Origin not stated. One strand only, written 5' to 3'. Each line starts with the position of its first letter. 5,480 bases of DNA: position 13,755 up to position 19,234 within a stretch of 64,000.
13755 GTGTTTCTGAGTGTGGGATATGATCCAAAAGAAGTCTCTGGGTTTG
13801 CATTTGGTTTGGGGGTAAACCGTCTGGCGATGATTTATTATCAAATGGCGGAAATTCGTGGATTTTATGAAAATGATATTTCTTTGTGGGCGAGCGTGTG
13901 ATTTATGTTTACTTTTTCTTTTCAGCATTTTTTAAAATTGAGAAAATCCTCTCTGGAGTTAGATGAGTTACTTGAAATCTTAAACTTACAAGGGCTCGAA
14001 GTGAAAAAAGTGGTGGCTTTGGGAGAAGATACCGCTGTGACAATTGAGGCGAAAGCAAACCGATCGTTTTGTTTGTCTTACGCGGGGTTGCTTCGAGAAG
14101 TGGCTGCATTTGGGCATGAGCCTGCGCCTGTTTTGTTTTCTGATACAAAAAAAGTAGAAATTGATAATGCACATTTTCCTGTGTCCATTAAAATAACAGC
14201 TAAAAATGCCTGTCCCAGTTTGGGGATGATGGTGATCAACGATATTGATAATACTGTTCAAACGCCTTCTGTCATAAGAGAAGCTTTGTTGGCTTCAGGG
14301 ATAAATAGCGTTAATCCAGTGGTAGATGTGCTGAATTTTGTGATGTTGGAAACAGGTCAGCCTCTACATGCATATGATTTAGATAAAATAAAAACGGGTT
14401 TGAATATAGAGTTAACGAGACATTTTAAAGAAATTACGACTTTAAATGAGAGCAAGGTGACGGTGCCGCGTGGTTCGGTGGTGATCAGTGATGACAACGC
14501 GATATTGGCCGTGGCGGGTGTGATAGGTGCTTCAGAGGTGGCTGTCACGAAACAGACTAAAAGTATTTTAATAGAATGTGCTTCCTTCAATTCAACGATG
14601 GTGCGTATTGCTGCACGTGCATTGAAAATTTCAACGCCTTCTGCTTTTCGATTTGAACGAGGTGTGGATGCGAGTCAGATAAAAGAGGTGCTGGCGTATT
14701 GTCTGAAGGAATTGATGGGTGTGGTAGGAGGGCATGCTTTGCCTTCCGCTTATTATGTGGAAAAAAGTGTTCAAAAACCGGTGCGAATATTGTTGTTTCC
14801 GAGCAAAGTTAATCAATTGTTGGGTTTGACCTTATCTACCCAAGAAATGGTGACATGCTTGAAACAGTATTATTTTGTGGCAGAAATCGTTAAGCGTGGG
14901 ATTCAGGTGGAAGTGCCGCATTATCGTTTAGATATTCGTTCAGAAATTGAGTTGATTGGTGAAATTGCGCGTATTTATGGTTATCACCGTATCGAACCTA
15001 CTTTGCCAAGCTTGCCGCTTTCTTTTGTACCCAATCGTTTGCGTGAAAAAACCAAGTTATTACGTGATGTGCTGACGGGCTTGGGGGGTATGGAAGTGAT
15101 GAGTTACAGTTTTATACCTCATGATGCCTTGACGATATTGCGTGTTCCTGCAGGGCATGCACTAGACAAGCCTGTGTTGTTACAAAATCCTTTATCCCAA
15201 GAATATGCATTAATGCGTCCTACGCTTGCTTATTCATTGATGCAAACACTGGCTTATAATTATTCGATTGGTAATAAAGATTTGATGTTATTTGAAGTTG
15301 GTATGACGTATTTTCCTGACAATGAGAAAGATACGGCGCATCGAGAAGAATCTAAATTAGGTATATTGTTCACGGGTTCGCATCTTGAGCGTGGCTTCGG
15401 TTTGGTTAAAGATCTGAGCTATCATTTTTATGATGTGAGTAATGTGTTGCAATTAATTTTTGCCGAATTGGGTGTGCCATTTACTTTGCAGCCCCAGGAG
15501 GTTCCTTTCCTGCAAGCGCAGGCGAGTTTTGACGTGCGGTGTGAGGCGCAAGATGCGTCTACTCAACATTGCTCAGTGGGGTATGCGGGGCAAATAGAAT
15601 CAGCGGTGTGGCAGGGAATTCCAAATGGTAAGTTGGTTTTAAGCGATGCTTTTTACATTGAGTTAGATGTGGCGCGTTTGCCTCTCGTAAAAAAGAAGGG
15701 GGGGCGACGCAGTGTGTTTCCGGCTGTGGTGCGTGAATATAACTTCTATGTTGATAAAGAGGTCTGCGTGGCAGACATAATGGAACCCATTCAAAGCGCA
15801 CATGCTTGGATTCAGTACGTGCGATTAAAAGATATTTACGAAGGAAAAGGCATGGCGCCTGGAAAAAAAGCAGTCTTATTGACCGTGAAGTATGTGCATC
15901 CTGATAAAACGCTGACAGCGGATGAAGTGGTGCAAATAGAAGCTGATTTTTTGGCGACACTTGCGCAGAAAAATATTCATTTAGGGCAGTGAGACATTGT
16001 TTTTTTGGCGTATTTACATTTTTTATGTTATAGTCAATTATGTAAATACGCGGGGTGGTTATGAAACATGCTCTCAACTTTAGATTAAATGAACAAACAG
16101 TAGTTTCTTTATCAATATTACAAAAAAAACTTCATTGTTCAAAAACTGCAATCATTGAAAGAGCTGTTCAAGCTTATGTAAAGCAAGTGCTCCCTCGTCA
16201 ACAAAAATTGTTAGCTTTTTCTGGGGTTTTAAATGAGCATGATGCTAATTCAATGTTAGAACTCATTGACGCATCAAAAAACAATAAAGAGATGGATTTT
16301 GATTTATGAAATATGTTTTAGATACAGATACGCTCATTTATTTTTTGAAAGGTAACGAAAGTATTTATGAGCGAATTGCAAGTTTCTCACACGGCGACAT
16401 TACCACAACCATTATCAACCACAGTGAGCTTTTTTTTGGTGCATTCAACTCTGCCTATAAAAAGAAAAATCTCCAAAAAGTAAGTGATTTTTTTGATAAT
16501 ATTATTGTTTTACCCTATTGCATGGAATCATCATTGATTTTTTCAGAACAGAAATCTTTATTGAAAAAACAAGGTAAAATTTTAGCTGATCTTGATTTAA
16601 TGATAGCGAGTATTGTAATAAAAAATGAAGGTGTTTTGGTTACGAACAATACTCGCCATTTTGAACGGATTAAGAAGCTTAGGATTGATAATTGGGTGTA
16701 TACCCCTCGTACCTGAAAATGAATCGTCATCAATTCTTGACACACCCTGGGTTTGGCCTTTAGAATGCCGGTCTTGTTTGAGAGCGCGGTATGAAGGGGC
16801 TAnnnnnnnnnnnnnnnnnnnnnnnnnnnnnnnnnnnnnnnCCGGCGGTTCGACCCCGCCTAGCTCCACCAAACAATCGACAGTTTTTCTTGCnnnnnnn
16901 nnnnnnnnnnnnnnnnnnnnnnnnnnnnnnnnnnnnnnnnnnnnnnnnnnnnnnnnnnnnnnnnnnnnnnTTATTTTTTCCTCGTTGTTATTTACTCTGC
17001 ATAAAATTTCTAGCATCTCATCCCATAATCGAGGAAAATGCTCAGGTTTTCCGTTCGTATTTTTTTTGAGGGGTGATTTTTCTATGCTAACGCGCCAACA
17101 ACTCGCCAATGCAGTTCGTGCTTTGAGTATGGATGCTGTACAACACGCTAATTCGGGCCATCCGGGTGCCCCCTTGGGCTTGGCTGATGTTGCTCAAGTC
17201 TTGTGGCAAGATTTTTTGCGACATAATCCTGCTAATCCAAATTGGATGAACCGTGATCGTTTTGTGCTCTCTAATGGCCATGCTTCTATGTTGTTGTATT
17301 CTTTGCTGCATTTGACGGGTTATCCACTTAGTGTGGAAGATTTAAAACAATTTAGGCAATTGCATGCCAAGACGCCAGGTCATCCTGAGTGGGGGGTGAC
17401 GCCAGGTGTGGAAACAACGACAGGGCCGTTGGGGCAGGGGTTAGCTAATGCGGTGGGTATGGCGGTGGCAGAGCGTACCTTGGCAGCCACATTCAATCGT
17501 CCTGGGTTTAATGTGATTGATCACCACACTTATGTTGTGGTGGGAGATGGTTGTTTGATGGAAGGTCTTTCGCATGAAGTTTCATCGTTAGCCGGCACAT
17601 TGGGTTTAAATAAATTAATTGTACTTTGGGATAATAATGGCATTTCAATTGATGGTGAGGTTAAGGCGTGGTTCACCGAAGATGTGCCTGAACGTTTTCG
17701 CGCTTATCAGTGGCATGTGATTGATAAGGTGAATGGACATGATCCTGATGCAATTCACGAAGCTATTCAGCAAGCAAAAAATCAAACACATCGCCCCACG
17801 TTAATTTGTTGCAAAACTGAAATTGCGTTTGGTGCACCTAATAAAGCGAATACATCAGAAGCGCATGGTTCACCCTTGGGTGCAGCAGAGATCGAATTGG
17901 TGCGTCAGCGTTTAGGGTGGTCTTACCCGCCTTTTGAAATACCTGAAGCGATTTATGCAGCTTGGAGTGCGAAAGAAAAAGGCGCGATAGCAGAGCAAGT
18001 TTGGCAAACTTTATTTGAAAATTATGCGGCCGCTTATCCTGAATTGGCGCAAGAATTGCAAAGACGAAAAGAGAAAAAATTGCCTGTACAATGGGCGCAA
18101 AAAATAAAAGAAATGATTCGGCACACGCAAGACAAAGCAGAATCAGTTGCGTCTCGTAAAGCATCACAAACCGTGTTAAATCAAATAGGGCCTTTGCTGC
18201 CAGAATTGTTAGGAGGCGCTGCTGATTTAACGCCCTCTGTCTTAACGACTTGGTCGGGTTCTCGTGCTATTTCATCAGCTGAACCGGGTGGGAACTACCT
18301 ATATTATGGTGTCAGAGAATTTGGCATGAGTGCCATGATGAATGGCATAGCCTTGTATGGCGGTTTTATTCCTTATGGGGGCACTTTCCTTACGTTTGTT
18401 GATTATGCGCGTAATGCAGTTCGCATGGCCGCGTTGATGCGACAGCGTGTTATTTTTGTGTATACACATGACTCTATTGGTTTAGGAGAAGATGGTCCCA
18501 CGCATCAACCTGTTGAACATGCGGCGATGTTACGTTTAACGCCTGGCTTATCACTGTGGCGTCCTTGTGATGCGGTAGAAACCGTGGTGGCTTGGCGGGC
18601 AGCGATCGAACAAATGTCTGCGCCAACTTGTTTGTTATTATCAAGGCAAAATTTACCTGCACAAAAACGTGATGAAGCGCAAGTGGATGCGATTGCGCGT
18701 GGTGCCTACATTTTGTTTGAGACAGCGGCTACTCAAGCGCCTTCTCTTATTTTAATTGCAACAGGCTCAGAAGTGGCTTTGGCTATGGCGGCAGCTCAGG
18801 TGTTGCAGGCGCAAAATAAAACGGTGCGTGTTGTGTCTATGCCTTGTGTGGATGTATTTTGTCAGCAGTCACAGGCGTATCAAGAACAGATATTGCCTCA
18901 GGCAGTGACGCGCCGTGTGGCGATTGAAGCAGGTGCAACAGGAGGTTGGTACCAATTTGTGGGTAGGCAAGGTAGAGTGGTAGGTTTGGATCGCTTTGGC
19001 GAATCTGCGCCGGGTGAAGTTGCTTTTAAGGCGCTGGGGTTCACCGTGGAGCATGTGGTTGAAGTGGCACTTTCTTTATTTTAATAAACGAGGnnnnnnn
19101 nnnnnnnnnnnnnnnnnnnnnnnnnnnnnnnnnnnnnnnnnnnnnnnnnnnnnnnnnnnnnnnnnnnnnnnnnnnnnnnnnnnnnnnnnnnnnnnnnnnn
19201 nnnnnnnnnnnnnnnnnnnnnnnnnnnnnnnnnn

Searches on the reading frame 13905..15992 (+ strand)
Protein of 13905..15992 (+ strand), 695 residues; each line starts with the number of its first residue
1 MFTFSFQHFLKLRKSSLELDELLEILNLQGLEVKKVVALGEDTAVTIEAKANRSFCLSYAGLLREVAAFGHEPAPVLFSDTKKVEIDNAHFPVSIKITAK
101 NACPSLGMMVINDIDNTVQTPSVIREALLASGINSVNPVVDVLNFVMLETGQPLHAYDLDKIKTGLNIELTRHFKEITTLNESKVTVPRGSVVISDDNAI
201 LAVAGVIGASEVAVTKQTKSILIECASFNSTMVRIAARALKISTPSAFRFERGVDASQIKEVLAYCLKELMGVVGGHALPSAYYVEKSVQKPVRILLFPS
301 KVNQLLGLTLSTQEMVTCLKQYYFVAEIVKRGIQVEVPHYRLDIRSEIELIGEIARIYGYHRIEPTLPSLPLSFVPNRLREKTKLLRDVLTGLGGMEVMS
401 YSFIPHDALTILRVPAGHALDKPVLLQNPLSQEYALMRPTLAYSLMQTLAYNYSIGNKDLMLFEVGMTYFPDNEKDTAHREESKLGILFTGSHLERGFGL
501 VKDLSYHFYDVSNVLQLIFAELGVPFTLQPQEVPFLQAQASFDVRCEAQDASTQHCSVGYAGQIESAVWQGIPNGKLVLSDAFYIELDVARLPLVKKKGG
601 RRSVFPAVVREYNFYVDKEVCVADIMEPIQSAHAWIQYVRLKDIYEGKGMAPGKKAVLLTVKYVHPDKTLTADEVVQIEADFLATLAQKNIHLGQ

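Call 18: search_protein_families(library=ncbifam, proteins=[window:13905-15992:+], max_evalue=0.00001)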
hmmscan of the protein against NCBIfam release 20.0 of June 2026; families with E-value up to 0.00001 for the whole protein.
window:13905-15992:+ (695 aa): 3 families
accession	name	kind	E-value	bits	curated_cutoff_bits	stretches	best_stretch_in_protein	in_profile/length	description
TIGR00472.1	pheT_bact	equivalog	4e-126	422.3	402.65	1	30-689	147-792/798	phenylalanine--tRNA ligase subunit beta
NF001882.0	PRK00629.5-4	equivalog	5.9e-42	143.9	527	1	41-468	159-560/725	phenylalanine--tRNA ligase subunit beta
TIGR00471.1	pheT_arch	equivalog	2.1e-32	112.3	282.65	1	192-568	198-530/551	phenylalanine--tRNA ligase subunit beta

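Call 98: search_dna_similar(query=window:13905-15992:+, collection=plasmids, mode=protein, max_rows=8, max_evalue=1e-30)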
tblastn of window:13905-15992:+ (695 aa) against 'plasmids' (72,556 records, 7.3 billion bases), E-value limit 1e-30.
Records with a match: 53; places in all: 53; records where one place covers at least 80% of the query: 50.
Best place of each record, by identity: <60% 53.
By first word of the organism name: Klebsiella 6; Escherichia 4; Acinetobacter 4; Sinorhizobium 4; Proteus 2; Neisseria 2; Tritonibacter 2; Listeria 2; Ralstonia 2; Monoglobus 1; and 24 more.
By predicted mobility (MOB-suite, as given by PLSDB): non-mobilizable 43; mobilizable 8; conjugative 2.
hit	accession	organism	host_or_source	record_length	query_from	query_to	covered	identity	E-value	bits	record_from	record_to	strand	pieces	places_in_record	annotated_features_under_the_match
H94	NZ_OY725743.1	Monoglobus pectinilyticus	-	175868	33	686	94%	29.0%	3e-63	236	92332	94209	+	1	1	pheT: phenylalanine--tRNA ligase subunit beta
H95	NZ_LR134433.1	Legionella adelaidensis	environmental,Cooling tower water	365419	41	675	91%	29.8%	7e-61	229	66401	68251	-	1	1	pheT: phenylalanine--tRNA ligase subunit beta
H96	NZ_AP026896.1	Aeromonas caviae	Microbe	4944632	33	689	95%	28.4%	1e-63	237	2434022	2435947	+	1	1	none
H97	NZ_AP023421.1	Pusillibacter faecalis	Homo sapiens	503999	41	686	93%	28.8%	1e-56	216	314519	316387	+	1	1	pheT: phenylalanine--tRNA ligase subunit beta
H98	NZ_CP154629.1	Acetoanaerobium noterae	cell culture,Sludge of a digestion ...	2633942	33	689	95%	28.1%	8e-58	220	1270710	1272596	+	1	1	none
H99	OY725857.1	Subdoligranulum variabile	-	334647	36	693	95%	28.0%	9e-55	211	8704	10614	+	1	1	none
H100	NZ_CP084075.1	Fusobacterium vincentii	-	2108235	42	675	91%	28.9%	1e-74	270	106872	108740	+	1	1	none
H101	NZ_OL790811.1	Proteus mirabilis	-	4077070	42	689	93%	28.3%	4e-65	242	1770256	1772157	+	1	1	none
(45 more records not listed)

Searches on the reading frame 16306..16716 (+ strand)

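Call 99: search_protein_families(library=pfam, proteins=[window:16306-16716:+], max_evalue=0.001)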
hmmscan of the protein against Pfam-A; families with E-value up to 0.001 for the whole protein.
window:16306-16716:+ (136 aa): 1 family
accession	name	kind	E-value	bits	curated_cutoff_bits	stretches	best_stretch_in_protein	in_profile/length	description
PF01850.27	PIN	-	1.4e-08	35.8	23.6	1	3-124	1-119/120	PIN domain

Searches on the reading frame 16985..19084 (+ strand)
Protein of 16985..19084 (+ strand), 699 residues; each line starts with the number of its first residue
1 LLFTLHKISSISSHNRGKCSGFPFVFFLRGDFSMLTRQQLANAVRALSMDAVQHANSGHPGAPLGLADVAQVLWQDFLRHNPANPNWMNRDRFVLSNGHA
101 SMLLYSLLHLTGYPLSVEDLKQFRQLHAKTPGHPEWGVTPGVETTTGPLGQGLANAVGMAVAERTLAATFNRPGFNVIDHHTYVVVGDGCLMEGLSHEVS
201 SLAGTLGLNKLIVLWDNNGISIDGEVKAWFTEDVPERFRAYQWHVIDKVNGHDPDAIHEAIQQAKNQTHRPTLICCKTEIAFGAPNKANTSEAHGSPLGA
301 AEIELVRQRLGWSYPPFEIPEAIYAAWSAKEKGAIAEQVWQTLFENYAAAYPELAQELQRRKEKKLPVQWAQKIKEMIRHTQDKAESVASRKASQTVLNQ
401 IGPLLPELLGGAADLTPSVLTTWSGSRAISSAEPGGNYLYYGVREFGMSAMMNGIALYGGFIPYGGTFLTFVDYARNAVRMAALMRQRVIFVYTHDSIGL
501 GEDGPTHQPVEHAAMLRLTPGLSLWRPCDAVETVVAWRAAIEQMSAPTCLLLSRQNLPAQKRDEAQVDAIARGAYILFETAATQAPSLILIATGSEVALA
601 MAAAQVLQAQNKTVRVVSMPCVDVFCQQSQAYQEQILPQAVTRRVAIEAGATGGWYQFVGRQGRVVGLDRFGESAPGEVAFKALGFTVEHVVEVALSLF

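Call 19: search_protein_families(library=pfam, proteins=[window:16985-19084:+], max_evalue=0.00001)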
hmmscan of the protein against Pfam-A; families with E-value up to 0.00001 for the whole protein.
window:16985-19084:+ (699 aa): 5 families
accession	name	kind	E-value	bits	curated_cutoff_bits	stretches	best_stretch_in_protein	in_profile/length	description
PF00456.26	Transketolase_N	-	1.2e-159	531.1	22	1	37-367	2-334/334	Transketolase, thiamine diphosphate binding domain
PF02779.29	Transket_pyr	-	8.5e-54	182.3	27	1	387-558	2-173/174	Transketolase, pyrimidine binding domain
PF22613.1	Transketolase_C_1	-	7.6e-41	139.3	27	1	573-687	1-113/113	Transketolase-like TK C-terminal domain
PF02780.25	Transketolase_C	-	1e-12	48.5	25.9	1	585-691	9-124/124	Transketolase, C-terminal domain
PF13292.11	DXP_synthase_N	-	8.5e-07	28.9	21.2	0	38-226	19-179/274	1-deoxy-D-xylulose-5-phosphate synthase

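Call 97: search_dna_similar(query=window:16985-19084:+, collection=plasmids, mode=protein, max_rows=8, max_evalue=1e-50)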
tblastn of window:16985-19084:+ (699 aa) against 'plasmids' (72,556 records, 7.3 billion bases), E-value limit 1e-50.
Records with a match: 402; places in all: 437; records where one place covers at least 80% of the query: 394.
Best place of each record, by identity: 60-80% 47; <60% 355.
By first word of the organism name: Sinorhizobium 86; Rhizobium 45; Ligilactobacillus 24; Klebsiella 22; Burkholderia 10; Vibrio 9; Clostridium 9; Rhodococcus 9; Streptomyces 8; Escherichia 7; and 87 more.
By predicted mobility (MOB-suite, as given by PLSDB): non-mobilizable 222; mobilizable 104; conjugative 76.
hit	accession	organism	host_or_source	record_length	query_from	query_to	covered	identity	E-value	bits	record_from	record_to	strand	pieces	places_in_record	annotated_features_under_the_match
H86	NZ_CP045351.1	Vibrio aquimaris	pure culture,Non-filtered water from ...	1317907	7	699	99%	59.9%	0e+0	769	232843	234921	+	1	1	none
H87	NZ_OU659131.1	Providencia alcalifaciens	Canis lupus familiaris,intestine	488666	34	699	95%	62.0%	0e+0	805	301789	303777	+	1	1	tkt: transketolase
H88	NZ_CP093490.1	Klebsiella pneumoniae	Homo sapiens,Isolated from blood of a ...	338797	35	695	95%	62.5%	0e+0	794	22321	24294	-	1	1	tkt: transketolase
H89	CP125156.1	Klebsiella pneumoniae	-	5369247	35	695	95%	62.5%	0e+0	794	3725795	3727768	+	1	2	tkt: transketolase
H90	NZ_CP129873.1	Klebsiella pneumoniae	Homo sapiens,whole organism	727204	35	695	95%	62.5%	0e+0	794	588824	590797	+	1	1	tkt: transketolase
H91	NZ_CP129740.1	Klebsiella pneumoniae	Homo sapiens,whole organism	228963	35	695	95%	62.5%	0e+0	794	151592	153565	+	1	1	tkt: transketolase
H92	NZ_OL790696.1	Escherichia coli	-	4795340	16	699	98%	60.4%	0e+0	802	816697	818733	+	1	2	none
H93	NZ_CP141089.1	Escherichia coli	Homo sapiens,Infected Human Urine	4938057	16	699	98%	60.4%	0e+0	802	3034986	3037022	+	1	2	none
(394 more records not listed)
